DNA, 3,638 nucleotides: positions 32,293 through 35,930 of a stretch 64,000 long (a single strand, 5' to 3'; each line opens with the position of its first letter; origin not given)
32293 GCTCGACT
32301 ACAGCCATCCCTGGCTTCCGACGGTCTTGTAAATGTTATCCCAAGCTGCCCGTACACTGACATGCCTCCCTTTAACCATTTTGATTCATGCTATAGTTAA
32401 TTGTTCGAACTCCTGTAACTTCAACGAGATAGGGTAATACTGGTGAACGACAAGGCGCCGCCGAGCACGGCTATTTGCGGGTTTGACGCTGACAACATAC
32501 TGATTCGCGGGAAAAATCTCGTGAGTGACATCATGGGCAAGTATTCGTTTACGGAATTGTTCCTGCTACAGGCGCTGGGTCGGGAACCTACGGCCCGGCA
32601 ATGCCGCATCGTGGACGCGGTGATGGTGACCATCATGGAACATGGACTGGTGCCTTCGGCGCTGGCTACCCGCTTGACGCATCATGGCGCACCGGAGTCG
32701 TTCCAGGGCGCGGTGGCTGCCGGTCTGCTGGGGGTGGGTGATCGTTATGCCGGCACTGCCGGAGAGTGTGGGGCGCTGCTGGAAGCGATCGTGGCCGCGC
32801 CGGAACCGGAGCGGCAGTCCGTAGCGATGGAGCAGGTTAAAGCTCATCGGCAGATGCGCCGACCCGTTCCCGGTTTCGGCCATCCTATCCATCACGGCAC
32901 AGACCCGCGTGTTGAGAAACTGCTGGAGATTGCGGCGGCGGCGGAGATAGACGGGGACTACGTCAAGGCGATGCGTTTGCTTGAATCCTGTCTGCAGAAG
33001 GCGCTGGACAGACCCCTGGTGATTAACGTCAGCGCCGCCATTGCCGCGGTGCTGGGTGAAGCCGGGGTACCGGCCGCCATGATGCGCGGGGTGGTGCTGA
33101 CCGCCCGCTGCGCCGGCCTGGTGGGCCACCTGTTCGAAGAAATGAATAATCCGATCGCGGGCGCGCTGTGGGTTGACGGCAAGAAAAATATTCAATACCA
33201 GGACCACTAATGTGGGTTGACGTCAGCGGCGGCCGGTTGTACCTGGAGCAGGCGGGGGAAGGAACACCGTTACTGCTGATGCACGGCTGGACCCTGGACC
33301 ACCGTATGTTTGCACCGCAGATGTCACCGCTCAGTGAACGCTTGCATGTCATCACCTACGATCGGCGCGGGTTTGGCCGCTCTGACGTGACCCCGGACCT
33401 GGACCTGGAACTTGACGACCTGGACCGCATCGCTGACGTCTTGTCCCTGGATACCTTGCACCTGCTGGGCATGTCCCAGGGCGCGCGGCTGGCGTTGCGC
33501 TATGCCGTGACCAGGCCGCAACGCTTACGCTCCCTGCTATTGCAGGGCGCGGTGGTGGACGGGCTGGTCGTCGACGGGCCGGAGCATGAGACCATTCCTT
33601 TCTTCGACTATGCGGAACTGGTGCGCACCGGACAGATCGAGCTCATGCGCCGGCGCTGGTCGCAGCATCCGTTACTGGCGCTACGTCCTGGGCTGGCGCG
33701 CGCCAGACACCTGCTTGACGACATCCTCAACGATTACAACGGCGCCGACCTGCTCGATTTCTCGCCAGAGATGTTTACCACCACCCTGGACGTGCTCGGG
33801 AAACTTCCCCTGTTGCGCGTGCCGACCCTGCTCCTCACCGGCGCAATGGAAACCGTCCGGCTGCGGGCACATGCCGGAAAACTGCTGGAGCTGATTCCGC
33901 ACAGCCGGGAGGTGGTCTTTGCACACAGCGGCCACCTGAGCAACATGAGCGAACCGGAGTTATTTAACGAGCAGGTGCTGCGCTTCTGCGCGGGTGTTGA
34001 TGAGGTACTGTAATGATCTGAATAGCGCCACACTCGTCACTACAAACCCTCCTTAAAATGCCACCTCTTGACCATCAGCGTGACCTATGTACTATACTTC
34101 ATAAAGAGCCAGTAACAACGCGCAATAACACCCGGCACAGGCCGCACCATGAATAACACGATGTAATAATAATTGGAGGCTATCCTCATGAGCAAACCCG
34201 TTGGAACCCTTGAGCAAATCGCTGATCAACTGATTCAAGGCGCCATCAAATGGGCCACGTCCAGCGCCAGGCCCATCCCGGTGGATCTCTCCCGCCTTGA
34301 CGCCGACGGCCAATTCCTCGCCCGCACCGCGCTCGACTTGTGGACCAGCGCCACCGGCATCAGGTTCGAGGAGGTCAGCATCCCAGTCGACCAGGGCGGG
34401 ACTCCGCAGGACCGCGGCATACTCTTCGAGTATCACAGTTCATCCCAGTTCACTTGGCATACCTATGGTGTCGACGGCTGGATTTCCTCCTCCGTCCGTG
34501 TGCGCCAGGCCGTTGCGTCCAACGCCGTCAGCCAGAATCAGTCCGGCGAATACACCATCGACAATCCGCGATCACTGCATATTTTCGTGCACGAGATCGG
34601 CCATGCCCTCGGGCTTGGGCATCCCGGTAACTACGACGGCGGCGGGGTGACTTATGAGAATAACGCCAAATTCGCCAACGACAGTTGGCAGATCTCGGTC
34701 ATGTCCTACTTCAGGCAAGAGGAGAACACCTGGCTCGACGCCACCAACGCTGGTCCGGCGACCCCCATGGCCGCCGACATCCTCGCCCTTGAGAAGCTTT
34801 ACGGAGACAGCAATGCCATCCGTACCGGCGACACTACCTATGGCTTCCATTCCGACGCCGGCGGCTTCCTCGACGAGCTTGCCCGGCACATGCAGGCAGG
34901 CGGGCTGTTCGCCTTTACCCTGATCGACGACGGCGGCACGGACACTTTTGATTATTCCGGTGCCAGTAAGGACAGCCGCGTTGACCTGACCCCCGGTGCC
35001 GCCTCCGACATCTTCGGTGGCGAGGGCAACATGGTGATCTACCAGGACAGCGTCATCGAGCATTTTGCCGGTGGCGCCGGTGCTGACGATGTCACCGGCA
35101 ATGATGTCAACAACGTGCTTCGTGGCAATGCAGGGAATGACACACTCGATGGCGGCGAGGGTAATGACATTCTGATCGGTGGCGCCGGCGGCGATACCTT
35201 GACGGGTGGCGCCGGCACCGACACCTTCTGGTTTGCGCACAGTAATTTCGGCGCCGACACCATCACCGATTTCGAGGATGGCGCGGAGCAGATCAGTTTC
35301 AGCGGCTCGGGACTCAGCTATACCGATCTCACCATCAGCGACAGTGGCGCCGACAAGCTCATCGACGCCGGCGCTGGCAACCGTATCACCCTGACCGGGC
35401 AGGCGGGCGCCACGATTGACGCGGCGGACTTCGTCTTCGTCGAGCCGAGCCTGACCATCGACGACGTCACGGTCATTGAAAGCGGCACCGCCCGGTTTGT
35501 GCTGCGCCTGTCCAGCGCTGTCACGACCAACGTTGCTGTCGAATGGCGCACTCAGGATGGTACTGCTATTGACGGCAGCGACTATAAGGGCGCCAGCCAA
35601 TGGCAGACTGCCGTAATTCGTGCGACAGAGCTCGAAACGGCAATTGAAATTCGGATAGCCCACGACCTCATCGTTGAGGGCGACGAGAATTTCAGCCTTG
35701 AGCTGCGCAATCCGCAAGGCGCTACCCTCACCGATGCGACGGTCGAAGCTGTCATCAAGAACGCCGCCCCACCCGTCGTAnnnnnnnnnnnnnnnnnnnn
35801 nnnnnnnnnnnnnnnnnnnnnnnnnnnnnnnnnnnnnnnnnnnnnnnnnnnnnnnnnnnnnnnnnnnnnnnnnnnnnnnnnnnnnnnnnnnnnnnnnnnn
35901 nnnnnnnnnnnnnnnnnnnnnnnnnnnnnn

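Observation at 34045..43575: Tandem segmental duplication generating a mosaic truncated paralog, with duplicated promoter, a relic iclR 3' fragment and a VapBC pair at the junction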

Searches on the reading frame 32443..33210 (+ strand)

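Call 10: search_protein_families(library=pfam, proteins=[window:32443-33210:+], max_evalue=0.01)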
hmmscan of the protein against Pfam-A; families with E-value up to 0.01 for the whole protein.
window:32443-33210:+ (255 aa): 1 family
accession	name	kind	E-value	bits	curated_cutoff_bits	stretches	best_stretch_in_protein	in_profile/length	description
PF00285.26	Citrate_synt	-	2.8e-23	83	27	1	33-236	146-350/357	Citrate synthase, C-terminal domain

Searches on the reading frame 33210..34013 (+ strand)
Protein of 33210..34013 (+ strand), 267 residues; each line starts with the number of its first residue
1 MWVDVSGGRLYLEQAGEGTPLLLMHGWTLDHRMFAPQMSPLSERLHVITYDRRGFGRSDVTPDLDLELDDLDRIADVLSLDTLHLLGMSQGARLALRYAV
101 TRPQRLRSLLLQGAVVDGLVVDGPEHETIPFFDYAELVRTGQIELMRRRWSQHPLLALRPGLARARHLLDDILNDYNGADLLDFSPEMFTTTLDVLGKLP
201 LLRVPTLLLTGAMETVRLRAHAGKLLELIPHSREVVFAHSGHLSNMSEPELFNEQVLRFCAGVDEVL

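Call 10: search_protein_families(library=pfam, proteins=[window:33210-34013:+], max_evalue=0.01)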
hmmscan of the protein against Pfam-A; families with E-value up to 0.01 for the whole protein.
window:33210-34013:+ (267 aa): 4 families
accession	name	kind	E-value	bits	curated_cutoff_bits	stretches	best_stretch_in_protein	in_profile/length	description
PF00561.26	Abhydrolase_1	-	5.5e-23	82.3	25.8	1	20-249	2-245/245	alpha/beta hydrolase fold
PF12697.13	Abhydrolase_6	-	1.2e-18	69.1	26.3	1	21-254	1-216/217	Alpha/beta hydrolase family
PF12146.15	Hydrolase_4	-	2.2e-08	34.1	27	1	23-232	9-220/239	Serine aminopeptidase, S33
PF03096.20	Ndr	-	0.0031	16.7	23.3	1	59-262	77-278/283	Ndr family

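Call 17: find_encoding_contigs(protein=window:33210-34013:+, flank=10000, max_places=6)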
Protein window:33210-34013:+ (267 aa): no gene with exactly this product is on record in the collection.

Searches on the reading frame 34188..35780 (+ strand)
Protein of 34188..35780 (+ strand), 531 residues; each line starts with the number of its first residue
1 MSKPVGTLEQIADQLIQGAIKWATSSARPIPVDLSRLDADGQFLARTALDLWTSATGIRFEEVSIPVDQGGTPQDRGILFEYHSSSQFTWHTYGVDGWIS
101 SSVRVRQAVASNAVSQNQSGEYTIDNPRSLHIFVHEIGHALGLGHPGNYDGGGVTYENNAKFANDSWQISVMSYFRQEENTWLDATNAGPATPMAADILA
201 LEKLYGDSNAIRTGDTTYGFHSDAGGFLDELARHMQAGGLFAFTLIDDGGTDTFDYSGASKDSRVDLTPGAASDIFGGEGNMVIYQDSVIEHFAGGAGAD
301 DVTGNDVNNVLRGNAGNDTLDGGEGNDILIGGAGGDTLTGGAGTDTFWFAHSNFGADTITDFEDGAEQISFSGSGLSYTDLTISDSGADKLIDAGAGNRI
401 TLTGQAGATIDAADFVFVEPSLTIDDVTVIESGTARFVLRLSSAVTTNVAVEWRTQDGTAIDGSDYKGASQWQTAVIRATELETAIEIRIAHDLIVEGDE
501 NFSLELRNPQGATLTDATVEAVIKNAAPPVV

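Call 55: search_protein_families(library=ncbifam, proteins=[window:34188-35780:+], max_evalue=0.01)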
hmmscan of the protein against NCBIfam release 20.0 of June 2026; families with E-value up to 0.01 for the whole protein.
window:34188-35780:+ (531 aa): 11 families
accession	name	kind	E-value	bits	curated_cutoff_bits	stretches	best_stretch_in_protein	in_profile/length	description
NF035945.1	Zn_serralysin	subfamily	3.6e-59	201.2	500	1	35-372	75-396/462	serralysin family metalloprotease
NF053766.1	ZapA_metallo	exception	6.4e-46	157.4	940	1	45-372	95-416/483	ZapA family metalloprotease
NF051884.1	ProteaseSapA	equivalog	1.1e-41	143.2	1200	1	35-328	68-359/644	protease SapA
NF033943.0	RTX_toxin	subfamily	7.7e-14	50.8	1000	1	273-395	724-844/930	RTX family hemolysin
NF046115.1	Ca_rpt_SMc04171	equivalog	2.9e-12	46.5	625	1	271-380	412-526/574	SMc04171 family calcium-binding repeat protein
NF050046.1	PueAB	exception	1.4e-11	43.5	670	1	293-417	490-615/616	polyurethane esterase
TIGR00845.1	caca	equivalog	9.1e-09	33.6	679.85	1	429-512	406-489/921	sodium/calcium exchanger 1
NF033203.1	entero_EhxA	exception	1.5e-08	33.3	2000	1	273-393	757-874/997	enterohemolysin EhxA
NF038115.1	SVAGG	subfamily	1.2e-07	31.2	150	1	421-519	267-367/407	SVAGG family GlyGly-CTERM protein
NF052454.1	BtaGlycanEglC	equivalog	2.1e-07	30.2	700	1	303-463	104-254/459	endo-1,3-1,4-beta-glycanase EglC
TIGR03296.1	M6dom_TIGR03296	domain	0.00095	19.1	110.8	1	55-152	87-191/286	M6 family metalloprotease domain-containing protein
